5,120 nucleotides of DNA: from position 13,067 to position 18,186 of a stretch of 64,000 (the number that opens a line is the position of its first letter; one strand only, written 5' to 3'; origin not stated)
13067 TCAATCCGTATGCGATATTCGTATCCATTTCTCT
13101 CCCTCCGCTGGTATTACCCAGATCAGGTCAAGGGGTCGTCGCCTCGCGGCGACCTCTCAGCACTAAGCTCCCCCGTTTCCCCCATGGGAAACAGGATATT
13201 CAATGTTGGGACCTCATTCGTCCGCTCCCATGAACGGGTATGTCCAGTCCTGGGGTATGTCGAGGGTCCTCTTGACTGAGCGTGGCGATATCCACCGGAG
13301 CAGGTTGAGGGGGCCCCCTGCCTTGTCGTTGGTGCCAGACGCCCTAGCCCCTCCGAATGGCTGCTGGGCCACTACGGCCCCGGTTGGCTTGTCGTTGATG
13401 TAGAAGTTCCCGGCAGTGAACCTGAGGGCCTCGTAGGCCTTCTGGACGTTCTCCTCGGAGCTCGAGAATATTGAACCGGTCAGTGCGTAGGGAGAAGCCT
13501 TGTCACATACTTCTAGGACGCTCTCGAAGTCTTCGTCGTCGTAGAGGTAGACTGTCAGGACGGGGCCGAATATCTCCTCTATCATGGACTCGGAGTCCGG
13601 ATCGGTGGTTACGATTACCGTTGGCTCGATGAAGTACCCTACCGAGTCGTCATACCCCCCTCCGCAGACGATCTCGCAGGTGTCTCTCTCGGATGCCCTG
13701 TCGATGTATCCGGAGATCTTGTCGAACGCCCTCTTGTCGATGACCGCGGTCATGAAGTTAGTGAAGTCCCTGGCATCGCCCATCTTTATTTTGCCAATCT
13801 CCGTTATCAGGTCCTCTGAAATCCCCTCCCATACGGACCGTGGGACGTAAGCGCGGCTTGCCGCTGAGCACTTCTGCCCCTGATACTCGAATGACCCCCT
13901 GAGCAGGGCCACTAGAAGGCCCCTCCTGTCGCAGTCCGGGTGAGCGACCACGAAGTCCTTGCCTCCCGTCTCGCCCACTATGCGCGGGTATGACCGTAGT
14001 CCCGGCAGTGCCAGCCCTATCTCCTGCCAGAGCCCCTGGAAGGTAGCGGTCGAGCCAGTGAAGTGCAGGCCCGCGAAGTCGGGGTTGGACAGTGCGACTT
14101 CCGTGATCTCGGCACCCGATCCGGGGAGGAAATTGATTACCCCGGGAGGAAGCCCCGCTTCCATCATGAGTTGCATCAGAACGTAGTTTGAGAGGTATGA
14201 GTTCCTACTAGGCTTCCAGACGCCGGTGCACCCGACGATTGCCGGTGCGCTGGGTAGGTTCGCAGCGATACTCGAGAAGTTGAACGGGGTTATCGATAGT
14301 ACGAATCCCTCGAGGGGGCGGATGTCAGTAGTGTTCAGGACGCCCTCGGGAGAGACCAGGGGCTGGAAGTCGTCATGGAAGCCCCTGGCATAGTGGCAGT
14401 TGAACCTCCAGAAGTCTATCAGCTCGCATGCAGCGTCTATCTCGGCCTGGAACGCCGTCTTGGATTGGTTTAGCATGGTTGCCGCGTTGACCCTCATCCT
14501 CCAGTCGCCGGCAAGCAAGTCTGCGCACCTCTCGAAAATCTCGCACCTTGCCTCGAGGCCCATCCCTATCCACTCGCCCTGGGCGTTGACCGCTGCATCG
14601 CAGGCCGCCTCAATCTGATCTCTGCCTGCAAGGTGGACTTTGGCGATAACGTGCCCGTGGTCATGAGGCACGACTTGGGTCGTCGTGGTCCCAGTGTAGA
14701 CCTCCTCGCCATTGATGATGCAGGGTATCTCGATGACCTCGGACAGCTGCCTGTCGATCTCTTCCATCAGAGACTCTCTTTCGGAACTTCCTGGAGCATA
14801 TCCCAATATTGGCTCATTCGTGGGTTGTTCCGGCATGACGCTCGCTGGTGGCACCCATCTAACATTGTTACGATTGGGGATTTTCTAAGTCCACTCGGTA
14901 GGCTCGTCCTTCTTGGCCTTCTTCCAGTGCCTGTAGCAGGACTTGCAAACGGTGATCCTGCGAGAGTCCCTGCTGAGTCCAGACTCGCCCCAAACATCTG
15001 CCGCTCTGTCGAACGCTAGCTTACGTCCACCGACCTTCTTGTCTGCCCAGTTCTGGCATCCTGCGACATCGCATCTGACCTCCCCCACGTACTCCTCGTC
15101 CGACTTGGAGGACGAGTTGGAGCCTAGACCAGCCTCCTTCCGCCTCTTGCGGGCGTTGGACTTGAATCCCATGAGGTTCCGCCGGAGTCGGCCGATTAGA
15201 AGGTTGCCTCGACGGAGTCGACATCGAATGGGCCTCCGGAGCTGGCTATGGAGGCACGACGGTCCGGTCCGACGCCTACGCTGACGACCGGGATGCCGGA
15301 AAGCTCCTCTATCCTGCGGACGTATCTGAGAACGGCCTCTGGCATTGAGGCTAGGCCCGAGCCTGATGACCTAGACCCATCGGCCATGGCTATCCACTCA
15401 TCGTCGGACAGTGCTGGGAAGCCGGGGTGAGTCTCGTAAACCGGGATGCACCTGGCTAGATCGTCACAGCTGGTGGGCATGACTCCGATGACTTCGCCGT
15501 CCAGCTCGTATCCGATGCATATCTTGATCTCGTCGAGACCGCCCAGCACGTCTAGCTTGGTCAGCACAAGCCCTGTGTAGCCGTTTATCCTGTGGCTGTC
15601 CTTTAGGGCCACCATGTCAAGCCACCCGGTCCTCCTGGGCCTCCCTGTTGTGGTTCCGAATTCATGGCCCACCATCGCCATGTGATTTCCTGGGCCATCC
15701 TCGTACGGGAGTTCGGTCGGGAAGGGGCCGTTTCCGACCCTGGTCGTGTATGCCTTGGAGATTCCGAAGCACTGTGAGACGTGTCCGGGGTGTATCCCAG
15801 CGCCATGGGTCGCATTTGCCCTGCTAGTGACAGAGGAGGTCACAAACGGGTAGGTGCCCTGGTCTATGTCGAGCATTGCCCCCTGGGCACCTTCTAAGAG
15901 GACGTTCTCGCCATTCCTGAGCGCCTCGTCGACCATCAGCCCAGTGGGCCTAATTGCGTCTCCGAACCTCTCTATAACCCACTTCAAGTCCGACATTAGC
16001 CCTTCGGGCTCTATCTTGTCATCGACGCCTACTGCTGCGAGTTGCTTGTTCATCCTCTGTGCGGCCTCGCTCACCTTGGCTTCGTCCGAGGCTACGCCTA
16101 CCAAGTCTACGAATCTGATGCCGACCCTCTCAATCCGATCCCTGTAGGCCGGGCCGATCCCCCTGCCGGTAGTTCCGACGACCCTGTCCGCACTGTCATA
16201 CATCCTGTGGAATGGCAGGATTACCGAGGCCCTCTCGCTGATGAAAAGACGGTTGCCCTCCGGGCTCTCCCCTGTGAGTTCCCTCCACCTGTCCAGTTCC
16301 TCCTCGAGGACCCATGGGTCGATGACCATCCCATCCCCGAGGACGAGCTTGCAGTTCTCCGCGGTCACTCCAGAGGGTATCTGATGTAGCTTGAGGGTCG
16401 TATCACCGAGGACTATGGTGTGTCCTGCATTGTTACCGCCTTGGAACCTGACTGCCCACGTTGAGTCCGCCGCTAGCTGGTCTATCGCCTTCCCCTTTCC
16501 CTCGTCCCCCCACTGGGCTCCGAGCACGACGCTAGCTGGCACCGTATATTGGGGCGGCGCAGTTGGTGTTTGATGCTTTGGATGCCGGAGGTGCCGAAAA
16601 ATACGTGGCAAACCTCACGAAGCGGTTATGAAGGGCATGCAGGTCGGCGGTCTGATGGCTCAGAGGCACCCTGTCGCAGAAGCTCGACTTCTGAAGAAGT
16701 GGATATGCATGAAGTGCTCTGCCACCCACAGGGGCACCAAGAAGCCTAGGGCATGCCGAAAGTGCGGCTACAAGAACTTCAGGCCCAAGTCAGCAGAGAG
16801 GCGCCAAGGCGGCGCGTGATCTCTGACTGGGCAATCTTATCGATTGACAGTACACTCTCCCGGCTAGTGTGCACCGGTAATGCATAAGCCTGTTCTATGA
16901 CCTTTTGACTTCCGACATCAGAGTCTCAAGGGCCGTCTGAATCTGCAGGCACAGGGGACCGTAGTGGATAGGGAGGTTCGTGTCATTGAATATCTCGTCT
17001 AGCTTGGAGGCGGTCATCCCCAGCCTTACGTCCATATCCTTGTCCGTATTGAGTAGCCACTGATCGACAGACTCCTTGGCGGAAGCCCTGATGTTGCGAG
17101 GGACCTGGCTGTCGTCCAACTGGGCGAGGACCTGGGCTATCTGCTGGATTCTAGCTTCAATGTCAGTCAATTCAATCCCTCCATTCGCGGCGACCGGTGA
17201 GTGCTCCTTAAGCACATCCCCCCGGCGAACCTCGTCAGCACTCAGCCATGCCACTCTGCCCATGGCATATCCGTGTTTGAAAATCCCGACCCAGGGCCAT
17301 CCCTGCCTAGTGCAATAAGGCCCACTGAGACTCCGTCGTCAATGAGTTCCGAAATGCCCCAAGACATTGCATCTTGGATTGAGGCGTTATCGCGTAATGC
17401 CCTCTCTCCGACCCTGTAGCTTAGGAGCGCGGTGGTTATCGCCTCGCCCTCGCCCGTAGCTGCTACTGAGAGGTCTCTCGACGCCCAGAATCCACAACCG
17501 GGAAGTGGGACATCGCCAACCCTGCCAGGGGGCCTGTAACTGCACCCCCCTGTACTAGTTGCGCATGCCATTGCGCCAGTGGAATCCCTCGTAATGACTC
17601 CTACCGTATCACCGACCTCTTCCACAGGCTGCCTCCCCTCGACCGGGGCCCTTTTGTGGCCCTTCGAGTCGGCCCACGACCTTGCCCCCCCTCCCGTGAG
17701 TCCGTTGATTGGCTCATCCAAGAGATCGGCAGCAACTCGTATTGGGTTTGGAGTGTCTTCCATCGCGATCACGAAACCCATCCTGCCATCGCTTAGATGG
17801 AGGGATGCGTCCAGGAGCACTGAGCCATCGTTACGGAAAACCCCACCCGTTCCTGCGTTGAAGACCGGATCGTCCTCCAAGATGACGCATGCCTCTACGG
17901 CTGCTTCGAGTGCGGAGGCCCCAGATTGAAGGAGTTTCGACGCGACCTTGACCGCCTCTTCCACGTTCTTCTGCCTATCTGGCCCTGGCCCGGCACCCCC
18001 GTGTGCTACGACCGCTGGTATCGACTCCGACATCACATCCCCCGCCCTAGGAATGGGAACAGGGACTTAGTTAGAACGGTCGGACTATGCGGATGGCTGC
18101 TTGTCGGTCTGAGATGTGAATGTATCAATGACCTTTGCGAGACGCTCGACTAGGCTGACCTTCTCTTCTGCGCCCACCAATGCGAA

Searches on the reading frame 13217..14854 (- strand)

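Call 16: search_protein_families(library=pfam, proteins=[window:13217-14854:-], max_evalue=0.00001)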
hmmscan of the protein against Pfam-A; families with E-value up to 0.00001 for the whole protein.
window:13217-14854:- (546 aa): 1 family
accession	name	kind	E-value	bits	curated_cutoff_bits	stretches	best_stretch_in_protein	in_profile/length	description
PF00171.27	Aldedh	-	3.6e-98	329.6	23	1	58-521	8-455/461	Aldehyde dehydrogenase family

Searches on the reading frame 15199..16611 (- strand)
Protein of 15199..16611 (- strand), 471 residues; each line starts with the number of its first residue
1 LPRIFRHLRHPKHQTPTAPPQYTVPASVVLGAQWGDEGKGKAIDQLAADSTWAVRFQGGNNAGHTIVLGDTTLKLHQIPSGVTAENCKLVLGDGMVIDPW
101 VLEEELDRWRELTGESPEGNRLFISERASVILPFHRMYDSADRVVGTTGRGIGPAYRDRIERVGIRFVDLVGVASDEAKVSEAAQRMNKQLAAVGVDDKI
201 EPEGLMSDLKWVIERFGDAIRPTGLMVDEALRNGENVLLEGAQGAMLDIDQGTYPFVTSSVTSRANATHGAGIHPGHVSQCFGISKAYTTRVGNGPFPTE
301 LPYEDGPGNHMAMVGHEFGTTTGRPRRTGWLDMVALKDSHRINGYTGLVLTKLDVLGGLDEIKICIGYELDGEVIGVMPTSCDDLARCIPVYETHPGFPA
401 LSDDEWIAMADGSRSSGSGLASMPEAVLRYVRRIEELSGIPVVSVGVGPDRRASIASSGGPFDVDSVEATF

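Call 16: search_protein_families(library=pfam, proteins=[window:15199-16611:-], max_evalue=0.00001)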
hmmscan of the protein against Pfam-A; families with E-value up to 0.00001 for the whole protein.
window:15199-16611:- (471 aa): 1 family
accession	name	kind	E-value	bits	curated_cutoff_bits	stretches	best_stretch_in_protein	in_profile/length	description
PF00709.27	Adenylsucc_synt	-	4.5e-143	477.4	27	1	28-454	1-415/416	Adenylosuccinate synthetase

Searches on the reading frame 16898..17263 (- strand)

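Call 16: search_protein_families(library=pfam, proteins=[window:16898-17263:-], max_evalue=0.00001)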
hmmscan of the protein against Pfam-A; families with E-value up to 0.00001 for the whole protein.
window:16898-17263:- (122 aa): 1 family
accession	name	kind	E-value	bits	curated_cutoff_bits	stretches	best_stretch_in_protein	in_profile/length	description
PF03685.18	UPF0147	-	1.1e-15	57.9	23.6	1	36-115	2-81/81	Uncharacterised protein family (UPF0147)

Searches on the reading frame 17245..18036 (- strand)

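Call 16: search_protein_families(library=pfam, proteins=[window:17245-18036:-], max_evalue=0.00001)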
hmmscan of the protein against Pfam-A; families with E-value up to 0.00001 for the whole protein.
window:17245-18036:- (264 aa): 1 family
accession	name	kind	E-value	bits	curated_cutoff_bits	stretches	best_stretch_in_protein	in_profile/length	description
PF01112.23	Asparaginase_2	-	3.6e-50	171.3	27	2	140-260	174-296/309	Asparaginase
